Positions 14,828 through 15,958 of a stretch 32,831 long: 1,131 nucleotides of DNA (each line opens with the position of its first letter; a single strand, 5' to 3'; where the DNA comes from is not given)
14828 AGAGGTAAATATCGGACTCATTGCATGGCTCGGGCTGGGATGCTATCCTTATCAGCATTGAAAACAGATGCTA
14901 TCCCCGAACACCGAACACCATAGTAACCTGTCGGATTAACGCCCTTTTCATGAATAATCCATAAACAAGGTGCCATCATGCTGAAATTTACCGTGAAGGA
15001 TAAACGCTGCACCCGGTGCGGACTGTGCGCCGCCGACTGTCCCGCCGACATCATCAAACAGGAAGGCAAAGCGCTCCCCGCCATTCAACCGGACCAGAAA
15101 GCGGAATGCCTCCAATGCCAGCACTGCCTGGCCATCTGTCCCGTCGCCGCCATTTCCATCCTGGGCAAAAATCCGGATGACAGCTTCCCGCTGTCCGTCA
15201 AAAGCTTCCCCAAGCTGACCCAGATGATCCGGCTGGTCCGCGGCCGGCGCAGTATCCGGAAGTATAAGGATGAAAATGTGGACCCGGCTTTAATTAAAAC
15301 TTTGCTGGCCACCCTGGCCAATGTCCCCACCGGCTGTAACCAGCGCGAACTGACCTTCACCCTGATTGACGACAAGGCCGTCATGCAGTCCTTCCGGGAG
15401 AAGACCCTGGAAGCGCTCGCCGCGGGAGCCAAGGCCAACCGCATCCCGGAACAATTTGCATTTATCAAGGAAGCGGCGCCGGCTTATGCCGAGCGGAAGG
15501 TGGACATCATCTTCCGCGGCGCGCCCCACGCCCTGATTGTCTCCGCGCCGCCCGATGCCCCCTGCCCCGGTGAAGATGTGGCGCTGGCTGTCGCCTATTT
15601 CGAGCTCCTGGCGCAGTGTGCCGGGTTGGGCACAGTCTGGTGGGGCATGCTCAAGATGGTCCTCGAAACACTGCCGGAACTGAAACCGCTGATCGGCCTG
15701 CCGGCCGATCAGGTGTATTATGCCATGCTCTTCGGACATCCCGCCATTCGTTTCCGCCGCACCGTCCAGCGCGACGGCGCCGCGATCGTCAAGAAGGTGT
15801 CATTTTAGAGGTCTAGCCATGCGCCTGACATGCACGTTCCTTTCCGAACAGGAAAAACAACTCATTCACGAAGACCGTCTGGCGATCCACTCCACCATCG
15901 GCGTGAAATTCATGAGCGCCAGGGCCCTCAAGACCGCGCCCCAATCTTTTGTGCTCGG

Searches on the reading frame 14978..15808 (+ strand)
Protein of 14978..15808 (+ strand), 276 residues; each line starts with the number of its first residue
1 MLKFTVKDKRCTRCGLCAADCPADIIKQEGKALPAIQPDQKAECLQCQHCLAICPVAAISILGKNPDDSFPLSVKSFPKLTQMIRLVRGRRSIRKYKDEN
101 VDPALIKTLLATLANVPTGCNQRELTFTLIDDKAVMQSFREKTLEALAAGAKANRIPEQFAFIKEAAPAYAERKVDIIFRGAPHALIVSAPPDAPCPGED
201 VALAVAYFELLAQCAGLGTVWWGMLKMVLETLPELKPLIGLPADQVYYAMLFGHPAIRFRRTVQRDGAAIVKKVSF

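Call 7: search_protein_families(library=pfam, proteins=[window:14978-15808:+], max_evalue=0.001)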
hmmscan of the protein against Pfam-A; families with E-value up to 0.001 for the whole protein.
window:14978-15808:+ (276 aa): 12 families
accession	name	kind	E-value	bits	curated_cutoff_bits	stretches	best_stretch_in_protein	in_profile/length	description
PF00881.29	Nitroreductase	-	3.1e-22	80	23.5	1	87-254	1-167/167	Nitroreductase family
PF13187.11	Fer4_9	-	1.6e-07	31.7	27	1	10-59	1-52/52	4Fe-4S dicluster domain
PF13237.11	Fer4_10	-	8.8e-07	29.2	25.5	1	7-55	5-53/53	4Fe-4S dicluster domain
PF14697.11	Fer4_21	-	1.2e-06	29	35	1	6-60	3-58/59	4Fe-4S dicluster domain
PF13484.11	Fer4_16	-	2.1e-06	28.8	30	0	10-29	1-20/66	4Fe-4S double cluster binding domain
PF12838.12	Fer4_7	-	2.1e-06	28.5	27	1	10-58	1-52/52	4Fe-4S dicluster domain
PF00037.32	Fer4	-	2.2e-06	27.7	21.1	1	9-27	6-24/24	4Fe-4S binding domain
PF25160.1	LdpA_Fe-S-bd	-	2.8e-05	24.3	27.6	0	5-29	22-46/49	LdpA Fe-S cluster-binding domain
PF12837.12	Fer4_6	-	4.1e-05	23.8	25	0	4-26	2-24/24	4Fe-4S binding domain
PF14512.11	TM1586_NiRdase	-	0.00015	21.9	27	0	85-117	4-36/215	Putative TM nitroreductase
PF12797.12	Fer4_2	-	0.0005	20.3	24.5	0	6-23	5-22/22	4Fe-4S binding domain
PF13534.11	Fer4_17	-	0.00059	20.8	22.2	0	9-25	44-60/61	4Fe-4S dicluster domain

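Call 61: search_protein_families(library=ncbifam, proteins=[window:14978-15808:+], max_evalue=0.00001)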
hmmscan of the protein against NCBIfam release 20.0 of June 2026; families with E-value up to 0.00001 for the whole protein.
window:14978-15808:+ (276 aa): 12 families
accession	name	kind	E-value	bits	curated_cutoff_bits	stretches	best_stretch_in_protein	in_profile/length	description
NF038196.1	ferrodoxin_EFR1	subfamily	2.9e-10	40.6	75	1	3-64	179-233/242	EFR1 family ferrodoxin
NF045874.1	Vhu_polyferre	exception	3.1e-07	29.4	600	1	6-64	56-109/381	F420-non-reducing hydrogenase associated-polyferredoxin VhuB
NF040864.1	HgcB_ferredoxin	equivalog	4.2e-07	29.7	99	1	5-61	10-63/93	mercury methylation ferredoxin HgcB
TIGR00402.1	napF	equivalog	4.8e-07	29.8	102.2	1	10-60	36-85/149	ferredoxin-type protein NapF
NF043069.1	T4HPD_activ_SAM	equivalog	5e-07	29.4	425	1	5-65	47-103/299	trans-4-hydroxy-L-proline dehydratase activase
TIGR04395.1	cutC_activ_rSAM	equivalog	5e-07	29.3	360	1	6-65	51-109/309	choline TMA-lyase-activating enzyme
NF042909.1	FMH_DH_FwdF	exception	9.2e-07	28.3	375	1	5-62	221-277/336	tungsten-dependent formylmethanofuran dehydrogenase subunit FwdF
NF058577.1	FdxA_fam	equivalog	1.3e-06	28.4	65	1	9-58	7-52/52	4Fe-4S ferredoxin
TIGR02476.1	BluB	equivalog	1.4e-06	27.9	150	1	81-226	7-155/205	5,6-dimethylbenzimidazole synthase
NF004541.0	PRK05888.2-2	equivalog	1.7e-06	28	217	1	9-59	61-111/168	NADH-quinone oxidoreductase subunit NuoI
NF033683.1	di_4Fe-4S_YfhL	equivalog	4e-06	27.1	86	1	9-61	7-62/80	YfhL family 4Fe-4S dicluster ferredoxin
TIGR02494.1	PFLE_PFLC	subfamily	7.7e-06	25.4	174.35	0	4-65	43-103/293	glycyl-radical enzyme activating protein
